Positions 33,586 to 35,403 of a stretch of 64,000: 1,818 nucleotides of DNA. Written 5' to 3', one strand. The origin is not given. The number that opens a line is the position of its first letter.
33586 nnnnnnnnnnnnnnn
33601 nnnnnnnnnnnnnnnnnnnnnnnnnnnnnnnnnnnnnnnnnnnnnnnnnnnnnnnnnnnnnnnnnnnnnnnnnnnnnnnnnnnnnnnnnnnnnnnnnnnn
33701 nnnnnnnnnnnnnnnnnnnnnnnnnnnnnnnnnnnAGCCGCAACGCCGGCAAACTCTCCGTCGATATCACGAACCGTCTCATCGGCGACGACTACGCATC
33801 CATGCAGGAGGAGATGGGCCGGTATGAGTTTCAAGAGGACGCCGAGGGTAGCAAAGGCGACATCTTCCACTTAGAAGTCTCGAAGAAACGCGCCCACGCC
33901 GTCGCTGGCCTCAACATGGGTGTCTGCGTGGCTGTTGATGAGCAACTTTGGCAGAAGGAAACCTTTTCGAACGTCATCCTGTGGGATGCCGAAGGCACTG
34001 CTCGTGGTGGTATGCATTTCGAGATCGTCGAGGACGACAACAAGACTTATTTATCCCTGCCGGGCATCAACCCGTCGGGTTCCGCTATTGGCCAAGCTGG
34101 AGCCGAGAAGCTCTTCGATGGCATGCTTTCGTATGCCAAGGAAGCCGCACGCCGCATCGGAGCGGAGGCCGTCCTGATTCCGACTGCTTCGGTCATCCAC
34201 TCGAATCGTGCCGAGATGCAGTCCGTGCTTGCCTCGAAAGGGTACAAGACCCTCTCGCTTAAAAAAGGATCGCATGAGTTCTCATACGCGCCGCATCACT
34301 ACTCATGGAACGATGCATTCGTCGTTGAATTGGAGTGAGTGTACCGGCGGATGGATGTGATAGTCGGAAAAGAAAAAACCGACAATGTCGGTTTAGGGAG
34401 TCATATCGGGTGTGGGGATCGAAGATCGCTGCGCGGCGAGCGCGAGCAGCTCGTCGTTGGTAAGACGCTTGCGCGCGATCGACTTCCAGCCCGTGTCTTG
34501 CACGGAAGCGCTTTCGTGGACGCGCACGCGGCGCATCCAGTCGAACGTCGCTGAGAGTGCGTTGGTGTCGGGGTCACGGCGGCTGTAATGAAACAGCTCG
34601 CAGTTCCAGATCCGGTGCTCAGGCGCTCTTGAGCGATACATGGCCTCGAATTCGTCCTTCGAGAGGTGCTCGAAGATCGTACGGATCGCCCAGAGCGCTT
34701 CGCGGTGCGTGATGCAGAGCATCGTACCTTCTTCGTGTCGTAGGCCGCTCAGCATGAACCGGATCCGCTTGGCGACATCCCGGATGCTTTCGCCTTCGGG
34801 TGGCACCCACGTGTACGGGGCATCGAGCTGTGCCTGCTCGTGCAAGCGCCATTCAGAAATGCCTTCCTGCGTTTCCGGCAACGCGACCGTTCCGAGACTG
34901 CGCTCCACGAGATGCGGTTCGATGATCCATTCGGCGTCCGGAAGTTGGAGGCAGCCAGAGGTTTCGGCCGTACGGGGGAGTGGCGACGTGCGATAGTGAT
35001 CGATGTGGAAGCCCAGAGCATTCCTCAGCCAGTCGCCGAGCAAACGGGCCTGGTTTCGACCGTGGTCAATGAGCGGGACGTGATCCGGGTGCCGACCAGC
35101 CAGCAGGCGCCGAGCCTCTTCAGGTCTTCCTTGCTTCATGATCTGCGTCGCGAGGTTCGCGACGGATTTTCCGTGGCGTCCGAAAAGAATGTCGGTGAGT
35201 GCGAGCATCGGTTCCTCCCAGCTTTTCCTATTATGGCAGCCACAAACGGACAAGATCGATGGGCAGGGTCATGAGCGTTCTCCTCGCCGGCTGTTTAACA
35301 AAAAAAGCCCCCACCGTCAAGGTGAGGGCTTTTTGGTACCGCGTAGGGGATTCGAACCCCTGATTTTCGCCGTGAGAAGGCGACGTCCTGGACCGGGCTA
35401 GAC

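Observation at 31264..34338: Low-GC island encoding a 944-aa protein with six novel ~28-aa tandem repeats and a possible GNAT-like C-terminus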

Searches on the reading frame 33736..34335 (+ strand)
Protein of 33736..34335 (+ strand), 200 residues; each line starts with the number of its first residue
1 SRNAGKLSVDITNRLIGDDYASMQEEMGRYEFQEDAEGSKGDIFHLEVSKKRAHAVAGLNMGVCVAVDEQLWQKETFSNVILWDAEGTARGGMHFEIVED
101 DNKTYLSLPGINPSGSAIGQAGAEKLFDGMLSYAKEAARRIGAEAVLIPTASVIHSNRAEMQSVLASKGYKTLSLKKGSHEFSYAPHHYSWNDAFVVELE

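Call 52: search_solved_structures(query=A4, max_evalue=10, show_alignments=2)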
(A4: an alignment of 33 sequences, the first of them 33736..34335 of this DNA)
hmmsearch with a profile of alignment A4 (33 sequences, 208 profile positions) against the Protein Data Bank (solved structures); distinct sequences matched with E-value up to 10: 4.
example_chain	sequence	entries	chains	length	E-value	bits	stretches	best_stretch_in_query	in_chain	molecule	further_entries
8g8i_A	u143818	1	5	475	0.34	13.7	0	129-168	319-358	C3HR3_9r_shift4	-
8iuf_5C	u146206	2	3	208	0.62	12.8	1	132-195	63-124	COX5c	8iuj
7pzy_AI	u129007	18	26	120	1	12.1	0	128-182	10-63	Ribosomal 60S subunit protein L35A | Ribosomal protein L29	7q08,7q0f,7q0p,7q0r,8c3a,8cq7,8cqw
5mso_A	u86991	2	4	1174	1.7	11.4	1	104-164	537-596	Carboxylic acid reductase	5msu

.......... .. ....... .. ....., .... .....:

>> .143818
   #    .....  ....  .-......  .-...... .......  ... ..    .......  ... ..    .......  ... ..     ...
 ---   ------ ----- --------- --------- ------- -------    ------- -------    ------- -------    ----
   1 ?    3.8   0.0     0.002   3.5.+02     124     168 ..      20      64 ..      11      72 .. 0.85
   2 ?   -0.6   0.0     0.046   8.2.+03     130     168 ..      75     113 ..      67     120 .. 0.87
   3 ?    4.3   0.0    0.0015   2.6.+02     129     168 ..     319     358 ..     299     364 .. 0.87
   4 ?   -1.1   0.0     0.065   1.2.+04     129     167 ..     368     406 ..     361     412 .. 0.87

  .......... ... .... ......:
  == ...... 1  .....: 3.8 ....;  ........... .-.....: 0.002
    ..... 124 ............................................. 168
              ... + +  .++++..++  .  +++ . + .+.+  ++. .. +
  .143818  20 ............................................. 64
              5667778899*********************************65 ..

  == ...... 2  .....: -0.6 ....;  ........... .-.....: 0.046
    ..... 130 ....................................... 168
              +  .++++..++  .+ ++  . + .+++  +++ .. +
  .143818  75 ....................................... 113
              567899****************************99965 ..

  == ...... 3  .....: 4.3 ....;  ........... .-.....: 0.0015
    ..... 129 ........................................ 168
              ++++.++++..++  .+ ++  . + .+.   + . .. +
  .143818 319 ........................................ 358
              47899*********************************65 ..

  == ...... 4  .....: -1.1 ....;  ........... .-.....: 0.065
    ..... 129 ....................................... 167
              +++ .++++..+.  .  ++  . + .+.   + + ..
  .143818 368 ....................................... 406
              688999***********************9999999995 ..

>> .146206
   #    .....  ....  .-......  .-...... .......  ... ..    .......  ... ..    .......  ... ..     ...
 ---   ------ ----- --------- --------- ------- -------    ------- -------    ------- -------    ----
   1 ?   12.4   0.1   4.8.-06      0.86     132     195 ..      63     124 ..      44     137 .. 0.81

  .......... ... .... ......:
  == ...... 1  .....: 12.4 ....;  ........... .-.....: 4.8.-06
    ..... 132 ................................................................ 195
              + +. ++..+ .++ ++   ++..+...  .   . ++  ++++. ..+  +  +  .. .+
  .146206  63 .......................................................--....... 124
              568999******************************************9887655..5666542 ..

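Call 58: predict_structure(alignment_id=A4)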
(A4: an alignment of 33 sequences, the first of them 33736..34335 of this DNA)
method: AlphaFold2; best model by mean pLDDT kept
length: 200 residues; sequences in the alignment: 33
mean_pLDDT: 84.8   pTM: 0.78
mean pLDDT of the five models: 84.8, 84.3, 82.5, 82.0, 81.1
residues with pLDDT >= 90: 127; 70-90: 19; 50-70: 44; < 50: 10
segments of 3 or more residues with pLDDT < 50: 35-39
pLDDT, mean of each block of 10 residues (from residue 1): 58 64 56 50 86 65 75 92 91 96 97 94 96 97 98 96 98 96 92 97
secondary structure, 60 per line:
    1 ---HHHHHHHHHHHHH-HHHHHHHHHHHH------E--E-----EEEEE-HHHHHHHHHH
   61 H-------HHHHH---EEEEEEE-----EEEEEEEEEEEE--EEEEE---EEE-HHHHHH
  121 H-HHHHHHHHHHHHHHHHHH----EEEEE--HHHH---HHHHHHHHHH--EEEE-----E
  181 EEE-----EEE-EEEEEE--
elements in order: H4-16 H18-29 E45-49 H51-61 H69-73 E77-83 E89-100 E103-107 E111-113 H115-121 H123-140 E145-149 H152-155 H159-168 E171-174 E180-183 E189-191 E193-198

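Call 73: search_protein_families(library=pfam, alignment_id=A4, max_evalue=10)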
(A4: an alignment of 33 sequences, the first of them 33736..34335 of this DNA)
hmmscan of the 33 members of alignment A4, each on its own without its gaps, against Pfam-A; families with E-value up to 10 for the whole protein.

A. member 1, window:33736-34335:+ (200 aa): 0 families

B. families by the number of members that match (of 33 scanned): 9 families
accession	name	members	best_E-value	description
PF21754.2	DacZ_A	2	0.11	Probable sensor domain DacZ_A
PF11000.13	DUF2840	1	0.0046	Protein of unknown function (DUF2840)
PF09711.16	Cas_Csn2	1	0.017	CRISPR-associated protein (Cas_Csn2)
PF23164.1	UBL_AVO1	1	0.13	AVO1 ubiquitin-like domain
PF04354.18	ZipA_C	1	0.17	ZipA, C-terminal FtsZ-binding domain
PF05002.20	SGS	1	0.18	SGS domain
PF01256.23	Carb_kinase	1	0.2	NAD(P)H-hydrate dehydratase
PF00294.29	PfkB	1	0.24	pfkB family carbohydrate kinase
PF20917.2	AsnRS_N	1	1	Asparaginal-tRNA synthetase, N-terminal domain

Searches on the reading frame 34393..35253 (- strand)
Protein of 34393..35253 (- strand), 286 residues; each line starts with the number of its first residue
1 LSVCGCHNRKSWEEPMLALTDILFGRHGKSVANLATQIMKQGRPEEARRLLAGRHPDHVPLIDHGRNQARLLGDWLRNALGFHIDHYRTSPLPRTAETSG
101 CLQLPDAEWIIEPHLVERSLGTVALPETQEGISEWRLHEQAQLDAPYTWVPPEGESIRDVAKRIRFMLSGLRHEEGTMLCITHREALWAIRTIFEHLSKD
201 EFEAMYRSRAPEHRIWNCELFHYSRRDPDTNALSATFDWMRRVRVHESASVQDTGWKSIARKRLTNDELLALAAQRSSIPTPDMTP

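Call 26: search_protein_families(library=pfam, proteins=[window:34393-35253:-], max_evalue=0.00001)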
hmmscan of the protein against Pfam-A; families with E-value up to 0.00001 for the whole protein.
window:34393-35253:- (286 aa): 1 family
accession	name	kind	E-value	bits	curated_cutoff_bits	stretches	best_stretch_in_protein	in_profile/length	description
PF00300.27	His_Phos_1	-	1.9e-20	73.8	21.7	1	26-204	5-168/194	Histidine phosphatase superfamily (branch 1)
